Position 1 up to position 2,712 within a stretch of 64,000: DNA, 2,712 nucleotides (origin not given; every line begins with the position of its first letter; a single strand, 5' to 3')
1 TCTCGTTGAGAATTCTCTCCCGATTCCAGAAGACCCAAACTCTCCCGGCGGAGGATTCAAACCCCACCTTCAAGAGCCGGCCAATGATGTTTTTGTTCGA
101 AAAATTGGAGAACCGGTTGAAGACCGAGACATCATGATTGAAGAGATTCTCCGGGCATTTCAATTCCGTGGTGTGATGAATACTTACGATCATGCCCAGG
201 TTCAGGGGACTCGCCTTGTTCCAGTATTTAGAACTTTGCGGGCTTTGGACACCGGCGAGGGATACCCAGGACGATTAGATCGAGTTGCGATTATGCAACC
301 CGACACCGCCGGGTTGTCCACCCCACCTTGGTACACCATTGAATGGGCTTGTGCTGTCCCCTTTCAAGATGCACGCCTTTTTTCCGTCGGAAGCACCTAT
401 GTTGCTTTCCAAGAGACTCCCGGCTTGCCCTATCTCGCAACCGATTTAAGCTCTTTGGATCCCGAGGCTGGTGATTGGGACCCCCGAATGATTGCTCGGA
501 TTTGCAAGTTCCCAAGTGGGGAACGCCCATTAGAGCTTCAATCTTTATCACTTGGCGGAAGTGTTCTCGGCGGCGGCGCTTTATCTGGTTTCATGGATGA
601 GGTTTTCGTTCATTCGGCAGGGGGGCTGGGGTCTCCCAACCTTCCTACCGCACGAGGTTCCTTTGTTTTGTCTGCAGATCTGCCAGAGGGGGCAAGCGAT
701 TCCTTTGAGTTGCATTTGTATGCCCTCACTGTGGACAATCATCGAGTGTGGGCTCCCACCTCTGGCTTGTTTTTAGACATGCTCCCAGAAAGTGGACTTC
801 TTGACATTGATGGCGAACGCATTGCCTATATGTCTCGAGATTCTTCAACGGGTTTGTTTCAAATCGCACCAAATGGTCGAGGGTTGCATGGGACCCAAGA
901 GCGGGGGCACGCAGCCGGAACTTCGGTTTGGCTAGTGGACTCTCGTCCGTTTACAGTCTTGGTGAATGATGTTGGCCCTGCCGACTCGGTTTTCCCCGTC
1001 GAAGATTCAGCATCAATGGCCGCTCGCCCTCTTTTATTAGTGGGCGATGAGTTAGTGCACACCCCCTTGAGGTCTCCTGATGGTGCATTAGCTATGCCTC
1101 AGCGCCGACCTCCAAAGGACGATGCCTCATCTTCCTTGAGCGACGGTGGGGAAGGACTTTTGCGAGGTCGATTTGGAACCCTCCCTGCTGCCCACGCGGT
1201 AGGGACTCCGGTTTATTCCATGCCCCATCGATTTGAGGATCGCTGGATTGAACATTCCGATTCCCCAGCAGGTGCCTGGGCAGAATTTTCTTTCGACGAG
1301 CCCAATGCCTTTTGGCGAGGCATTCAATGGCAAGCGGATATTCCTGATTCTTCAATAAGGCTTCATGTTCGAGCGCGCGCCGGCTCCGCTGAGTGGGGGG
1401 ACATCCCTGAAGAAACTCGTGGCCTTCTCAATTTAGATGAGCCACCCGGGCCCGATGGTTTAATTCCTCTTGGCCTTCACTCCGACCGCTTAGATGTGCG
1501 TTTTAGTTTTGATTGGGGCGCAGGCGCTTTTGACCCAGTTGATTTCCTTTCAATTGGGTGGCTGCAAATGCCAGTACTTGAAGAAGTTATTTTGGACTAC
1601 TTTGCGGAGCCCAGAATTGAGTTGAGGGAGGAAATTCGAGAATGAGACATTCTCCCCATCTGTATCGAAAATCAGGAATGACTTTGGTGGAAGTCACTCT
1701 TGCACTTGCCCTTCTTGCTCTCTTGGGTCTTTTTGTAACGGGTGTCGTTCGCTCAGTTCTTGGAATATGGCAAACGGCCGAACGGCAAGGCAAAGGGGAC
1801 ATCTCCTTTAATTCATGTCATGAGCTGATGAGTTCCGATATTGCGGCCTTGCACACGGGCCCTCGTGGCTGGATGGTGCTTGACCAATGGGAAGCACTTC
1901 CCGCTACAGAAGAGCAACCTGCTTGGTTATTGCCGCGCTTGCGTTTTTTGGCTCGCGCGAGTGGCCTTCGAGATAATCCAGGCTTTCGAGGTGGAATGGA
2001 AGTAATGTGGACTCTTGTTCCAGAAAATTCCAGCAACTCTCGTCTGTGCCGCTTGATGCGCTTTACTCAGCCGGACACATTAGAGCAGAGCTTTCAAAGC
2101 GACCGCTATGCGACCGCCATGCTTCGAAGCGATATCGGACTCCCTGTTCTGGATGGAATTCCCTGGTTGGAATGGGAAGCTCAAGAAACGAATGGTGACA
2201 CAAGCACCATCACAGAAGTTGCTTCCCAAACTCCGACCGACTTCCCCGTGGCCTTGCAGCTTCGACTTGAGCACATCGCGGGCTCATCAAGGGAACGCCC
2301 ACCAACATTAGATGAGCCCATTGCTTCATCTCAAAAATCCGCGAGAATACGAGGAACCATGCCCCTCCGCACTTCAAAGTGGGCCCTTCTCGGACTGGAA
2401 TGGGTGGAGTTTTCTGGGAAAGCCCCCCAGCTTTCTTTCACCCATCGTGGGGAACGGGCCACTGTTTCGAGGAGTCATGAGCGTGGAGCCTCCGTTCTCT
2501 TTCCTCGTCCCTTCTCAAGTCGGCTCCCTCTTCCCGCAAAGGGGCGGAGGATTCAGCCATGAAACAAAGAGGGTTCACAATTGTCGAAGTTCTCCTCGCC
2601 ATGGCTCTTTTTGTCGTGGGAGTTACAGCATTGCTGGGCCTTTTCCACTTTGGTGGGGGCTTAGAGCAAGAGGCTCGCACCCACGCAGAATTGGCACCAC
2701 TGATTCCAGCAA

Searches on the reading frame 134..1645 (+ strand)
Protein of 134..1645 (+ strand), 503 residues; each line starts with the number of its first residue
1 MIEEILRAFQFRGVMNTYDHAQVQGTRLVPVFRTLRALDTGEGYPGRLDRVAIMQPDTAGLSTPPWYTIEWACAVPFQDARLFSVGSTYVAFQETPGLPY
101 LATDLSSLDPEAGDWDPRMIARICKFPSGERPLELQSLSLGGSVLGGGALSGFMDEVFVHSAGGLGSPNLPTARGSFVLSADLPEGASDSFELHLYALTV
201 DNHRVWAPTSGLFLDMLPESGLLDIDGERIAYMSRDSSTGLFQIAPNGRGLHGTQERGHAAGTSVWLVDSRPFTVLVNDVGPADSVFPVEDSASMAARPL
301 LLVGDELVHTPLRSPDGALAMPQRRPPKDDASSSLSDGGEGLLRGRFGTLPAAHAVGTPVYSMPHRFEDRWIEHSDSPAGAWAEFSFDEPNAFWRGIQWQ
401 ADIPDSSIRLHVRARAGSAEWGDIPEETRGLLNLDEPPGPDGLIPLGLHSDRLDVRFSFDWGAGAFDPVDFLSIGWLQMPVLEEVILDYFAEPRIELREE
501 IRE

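Call 61: find_encoding_contigs(protein=window:134-1645:+, flank=10000, max_places=6)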
Protein window:134-1645:+ (503 aa): no gene with exactly this product is on record in the collection.

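Call 86: search_protein_families(library=pfam, proteins=[window:134-1645:+])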
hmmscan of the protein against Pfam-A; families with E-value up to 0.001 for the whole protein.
window:134-1645:+ (503 aa): 0 families

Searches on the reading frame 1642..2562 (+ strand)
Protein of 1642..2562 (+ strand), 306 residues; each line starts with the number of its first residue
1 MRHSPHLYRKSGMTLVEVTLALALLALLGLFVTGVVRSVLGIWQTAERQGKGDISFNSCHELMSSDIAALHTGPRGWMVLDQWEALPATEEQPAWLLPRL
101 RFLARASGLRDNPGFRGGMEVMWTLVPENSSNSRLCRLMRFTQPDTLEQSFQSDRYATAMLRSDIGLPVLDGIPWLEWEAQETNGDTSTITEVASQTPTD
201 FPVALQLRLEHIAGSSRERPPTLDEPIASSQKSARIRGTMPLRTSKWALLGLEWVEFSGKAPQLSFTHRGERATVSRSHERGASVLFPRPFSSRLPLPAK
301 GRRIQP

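Call 86: search_protein_families(library=pfam, proteins=[window:1642-2562:+])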
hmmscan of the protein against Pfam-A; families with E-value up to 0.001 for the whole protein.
window:1642-2562:+ (306 aa): 1 family
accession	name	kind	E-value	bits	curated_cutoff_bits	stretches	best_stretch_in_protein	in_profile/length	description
PF07963.17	N_methyl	-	0.0007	19.5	21.2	0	9-32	3-26/27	Prokaryotic N-terminal methylation motif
